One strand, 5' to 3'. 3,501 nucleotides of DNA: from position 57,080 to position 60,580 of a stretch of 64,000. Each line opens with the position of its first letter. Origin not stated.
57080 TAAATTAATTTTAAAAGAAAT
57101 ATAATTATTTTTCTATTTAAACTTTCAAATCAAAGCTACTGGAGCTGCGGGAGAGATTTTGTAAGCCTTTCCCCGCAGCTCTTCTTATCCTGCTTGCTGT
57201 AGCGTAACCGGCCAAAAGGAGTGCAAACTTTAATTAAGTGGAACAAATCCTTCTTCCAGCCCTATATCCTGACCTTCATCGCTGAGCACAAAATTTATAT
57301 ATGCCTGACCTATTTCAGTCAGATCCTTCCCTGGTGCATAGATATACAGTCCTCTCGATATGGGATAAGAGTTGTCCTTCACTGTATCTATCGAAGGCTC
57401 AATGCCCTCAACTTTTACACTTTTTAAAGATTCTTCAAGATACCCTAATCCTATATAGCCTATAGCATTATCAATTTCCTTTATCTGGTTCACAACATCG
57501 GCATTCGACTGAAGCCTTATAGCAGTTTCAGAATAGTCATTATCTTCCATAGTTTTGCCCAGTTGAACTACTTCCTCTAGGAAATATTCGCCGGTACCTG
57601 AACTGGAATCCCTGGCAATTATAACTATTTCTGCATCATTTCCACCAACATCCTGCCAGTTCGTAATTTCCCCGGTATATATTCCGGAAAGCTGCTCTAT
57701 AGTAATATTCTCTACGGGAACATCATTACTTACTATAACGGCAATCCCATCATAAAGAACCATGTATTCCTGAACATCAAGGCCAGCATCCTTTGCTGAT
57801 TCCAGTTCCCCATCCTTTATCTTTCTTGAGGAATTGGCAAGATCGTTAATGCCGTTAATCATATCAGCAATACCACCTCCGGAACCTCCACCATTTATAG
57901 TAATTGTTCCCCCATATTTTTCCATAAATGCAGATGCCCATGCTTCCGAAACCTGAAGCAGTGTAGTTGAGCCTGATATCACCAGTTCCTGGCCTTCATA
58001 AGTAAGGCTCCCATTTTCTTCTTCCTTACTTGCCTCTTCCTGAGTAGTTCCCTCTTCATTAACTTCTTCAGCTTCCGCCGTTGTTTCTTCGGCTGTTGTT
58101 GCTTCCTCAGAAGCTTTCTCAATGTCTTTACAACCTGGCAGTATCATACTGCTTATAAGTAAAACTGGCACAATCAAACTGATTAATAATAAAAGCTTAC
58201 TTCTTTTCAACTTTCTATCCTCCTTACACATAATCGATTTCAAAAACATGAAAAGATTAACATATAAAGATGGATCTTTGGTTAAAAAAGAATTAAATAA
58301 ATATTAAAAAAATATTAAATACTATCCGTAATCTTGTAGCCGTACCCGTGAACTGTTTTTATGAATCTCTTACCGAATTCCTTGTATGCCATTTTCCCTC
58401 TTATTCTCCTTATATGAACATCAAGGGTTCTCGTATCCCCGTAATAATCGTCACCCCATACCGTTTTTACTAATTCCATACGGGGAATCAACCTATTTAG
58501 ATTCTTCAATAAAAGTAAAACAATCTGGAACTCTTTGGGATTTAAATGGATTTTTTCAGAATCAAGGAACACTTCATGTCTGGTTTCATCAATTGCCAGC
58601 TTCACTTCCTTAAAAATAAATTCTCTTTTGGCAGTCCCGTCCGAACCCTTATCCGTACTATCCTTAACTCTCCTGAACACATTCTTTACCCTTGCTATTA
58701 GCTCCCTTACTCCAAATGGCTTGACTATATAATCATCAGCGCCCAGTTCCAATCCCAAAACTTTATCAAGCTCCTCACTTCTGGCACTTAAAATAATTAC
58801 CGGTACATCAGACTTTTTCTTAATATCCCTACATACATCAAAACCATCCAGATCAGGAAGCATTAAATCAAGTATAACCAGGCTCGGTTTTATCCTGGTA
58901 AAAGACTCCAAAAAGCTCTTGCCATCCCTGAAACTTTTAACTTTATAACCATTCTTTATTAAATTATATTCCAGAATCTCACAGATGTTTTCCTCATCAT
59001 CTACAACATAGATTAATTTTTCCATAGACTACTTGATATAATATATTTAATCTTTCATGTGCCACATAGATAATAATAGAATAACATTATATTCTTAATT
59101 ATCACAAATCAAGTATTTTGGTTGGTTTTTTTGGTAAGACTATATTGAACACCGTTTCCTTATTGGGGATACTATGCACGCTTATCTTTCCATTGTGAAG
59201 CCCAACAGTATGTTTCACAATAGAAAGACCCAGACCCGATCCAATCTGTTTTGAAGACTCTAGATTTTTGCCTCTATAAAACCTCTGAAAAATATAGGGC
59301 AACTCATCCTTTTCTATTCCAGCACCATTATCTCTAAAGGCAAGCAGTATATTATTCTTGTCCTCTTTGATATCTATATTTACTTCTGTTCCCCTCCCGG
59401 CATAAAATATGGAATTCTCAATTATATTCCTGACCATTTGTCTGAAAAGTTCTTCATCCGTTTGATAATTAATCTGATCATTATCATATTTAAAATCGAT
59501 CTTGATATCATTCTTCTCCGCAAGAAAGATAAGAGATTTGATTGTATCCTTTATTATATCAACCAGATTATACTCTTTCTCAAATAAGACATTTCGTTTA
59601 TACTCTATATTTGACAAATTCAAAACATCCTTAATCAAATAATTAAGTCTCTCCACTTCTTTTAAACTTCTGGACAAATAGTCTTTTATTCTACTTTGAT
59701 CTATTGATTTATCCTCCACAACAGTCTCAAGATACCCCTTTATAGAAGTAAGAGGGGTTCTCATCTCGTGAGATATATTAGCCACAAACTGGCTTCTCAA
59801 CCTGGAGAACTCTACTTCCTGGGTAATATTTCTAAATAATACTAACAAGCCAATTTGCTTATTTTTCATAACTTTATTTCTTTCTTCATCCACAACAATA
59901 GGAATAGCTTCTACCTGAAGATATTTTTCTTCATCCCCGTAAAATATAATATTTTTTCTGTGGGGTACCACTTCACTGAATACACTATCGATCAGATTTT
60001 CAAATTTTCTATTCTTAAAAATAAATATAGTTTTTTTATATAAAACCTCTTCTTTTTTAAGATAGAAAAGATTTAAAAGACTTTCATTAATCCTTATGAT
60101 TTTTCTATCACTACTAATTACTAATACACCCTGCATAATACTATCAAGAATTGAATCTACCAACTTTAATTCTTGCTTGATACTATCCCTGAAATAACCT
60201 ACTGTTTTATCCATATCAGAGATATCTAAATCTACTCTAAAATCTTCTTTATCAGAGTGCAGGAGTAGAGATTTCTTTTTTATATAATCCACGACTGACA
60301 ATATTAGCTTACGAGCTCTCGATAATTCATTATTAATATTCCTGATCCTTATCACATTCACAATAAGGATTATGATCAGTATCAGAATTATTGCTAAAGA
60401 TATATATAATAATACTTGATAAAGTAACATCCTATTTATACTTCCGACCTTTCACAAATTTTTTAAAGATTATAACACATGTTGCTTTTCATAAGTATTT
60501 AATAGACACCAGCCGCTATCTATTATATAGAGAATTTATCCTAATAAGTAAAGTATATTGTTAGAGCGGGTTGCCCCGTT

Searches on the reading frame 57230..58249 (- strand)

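Call 63: search_protein_families(library=pfam, proteins=[window:57230-58249:-], max_evalue=0.00001)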
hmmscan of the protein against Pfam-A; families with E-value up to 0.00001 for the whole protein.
window:57230-58249:- (339 aa): 3 families
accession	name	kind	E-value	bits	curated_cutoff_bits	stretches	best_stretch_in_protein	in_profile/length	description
PF12849.12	PBP_like_2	-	2.9e-43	149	27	1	76-325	11-267/267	PBP superfamily domain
PF12727.12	PBP_like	-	1.8e-07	30.9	27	1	107-274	3-157/193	PBP superfamily domain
PF13531.11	SBP_bac_11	-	4.7e-07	30.2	25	1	92-335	4-226/227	Bacterial extracellular solute-binding protein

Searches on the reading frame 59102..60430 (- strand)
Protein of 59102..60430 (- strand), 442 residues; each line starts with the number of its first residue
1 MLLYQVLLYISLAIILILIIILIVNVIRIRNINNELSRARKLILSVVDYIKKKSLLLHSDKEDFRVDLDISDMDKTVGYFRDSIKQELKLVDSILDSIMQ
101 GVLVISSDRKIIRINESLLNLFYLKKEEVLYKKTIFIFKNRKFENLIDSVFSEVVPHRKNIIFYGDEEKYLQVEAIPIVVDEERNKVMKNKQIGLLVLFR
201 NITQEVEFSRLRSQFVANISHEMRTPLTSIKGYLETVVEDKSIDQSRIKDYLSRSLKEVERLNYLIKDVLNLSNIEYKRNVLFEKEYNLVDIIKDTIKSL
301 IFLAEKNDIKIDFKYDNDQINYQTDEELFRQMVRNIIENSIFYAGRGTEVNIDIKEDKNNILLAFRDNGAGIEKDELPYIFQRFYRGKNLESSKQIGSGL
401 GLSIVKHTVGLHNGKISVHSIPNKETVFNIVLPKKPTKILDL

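Call 63: search_protein_families(library=pfam, proteins=[window:59102-60430:-], max_evalue=0.00001)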
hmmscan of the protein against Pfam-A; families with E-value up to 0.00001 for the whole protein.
window:59102-60430:- (442 aa): 2 families
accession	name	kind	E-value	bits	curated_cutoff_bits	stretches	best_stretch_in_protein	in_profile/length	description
PF02518.31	HATPase_c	-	1.2e-24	87.3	26.4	1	325-435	2-110/111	Histidine kinase-, DNA gyrase B-, and HSP90-like ATPase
PF00512.31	HisKA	-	3.1e-18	66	26.9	1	212-276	2-64/66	His Kinase A (phospho-acceptor) domain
